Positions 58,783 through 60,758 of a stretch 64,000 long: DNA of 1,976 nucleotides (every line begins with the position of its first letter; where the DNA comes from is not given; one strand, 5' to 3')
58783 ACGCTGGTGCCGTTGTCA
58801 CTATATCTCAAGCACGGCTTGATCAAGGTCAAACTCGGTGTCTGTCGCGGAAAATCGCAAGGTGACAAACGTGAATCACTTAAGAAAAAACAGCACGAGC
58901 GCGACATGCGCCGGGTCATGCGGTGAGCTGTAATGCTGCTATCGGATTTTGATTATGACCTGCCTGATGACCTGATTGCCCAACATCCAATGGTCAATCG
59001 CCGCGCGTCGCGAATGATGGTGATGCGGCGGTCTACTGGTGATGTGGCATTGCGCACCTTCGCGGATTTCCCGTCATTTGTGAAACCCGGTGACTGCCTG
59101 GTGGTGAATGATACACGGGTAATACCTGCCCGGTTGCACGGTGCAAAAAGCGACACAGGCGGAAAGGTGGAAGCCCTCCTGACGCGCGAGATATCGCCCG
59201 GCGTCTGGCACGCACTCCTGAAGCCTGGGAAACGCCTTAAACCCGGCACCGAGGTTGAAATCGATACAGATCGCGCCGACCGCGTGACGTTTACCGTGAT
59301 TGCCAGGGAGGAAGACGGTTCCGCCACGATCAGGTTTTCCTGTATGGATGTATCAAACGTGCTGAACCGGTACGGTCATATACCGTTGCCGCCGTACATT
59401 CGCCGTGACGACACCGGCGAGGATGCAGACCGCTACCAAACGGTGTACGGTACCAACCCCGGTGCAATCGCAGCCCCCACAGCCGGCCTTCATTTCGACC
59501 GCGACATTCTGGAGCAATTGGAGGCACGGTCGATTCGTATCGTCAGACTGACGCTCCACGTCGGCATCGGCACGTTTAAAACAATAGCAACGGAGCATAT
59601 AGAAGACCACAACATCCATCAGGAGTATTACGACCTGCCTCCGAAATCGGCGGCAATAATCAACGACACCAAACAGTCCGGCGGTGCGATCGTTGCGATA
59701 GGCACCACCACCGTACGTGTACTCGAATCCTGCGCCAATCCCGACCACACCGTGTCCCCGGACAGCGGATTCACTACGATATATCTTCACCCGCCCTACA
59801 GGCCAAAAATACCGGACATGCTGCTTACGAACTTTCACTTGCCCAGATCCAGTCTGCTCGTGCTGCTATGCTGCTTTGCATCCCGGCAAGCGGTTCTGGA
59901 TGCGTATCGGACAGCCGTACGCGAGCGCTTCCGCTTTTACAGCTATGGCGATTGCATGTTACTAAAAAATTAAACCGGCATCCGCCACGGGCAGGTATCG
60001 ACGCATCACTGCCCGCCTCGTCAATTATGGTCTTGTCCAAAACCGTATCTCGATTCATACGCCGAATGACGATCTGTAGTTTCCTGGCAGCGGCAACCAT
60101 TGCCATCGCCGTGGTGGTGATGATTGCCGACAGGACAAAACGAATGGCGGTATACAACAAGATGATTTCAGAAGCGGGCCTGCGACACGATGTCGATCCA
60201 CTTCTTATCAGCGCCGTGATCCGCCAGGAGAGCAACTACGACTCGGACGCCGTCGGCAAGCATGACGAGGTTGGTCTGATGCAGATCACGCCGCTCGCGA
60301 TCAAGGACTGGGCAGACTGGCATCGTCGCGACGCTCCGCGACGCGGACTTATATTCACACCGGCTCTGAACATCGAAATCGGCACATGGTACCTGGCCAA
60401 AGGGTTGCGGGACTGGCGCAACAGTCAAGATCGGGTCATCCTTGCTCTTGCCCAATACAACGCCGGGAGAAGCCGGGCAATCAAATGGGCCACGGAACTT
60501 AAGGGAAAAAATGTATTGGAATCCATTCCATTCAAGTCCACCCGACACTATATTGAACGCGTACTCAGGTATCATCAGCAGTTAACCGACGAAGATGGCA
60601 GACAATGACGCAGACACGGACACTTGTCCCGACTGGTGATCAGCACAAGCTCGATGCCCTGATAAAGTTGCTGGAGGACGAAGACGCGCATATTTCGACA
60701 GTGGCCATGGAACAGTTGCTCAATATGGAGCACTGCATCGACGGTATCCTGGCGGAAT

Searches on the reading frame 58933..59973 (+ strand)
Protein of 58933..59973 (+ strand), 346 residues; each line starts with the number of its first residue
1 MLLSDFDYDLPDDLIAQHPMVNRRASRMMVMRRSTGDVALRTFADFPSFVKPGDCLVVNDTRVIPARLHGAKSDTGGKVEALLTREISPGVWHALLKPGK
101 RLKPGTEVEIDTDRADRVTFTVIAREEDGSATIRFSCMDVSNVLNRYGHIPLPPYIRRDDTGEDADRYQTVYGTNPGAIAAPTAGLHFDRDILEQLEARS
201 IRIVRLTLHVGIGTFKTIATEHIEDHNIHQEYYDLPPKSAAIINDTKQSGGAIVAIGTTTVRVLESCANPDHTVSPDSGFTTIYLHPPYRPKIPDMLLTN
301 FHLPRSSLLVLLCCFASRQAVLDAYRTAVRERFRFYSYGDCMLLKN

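Call 77: search_protein_families(library=pfam, proteins=[window:58933-59973:+], max_evalue=0.0001)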
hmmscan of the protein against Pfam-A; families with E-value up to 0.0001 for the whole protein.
window:58933-59973:+ (346 aa): 1 family
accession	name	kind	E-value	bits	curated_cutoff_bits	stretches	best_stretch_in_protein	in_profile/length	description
PF02547.20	Queuosine_synth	-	3.7e-124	414.5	25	1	3-344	1-322/322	Queuosine biosynthesis protein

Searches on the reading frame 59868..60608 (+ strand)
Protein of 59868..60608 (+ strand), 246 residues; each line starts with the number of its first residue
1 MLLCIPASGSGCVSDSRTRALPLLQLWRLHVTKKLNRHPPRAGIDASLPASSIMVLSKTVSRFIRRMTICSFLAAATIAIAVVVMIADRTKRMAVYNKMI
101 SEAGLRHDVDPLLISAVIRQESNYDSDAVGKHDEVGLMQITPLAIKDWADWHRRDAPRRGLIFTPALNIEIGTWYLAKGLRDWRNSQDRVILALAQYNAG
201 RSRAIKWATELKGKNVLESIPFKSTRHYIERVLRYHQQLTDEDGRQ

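Call 77: search_protein_families(library=pfam, proteins=[window:59868-60608:+], max_evalue=0.0001)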
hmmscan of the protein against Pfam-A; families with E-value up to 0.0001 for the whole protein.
window:59868-60608:+ (246 aa): 1 family
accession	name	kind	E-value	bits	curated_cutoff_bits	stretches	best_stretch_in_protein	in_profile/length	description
PF01464.25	SLT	-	6.7e-21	74.5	21.3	1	99-212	2-109/117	Transglycosylase SLT domain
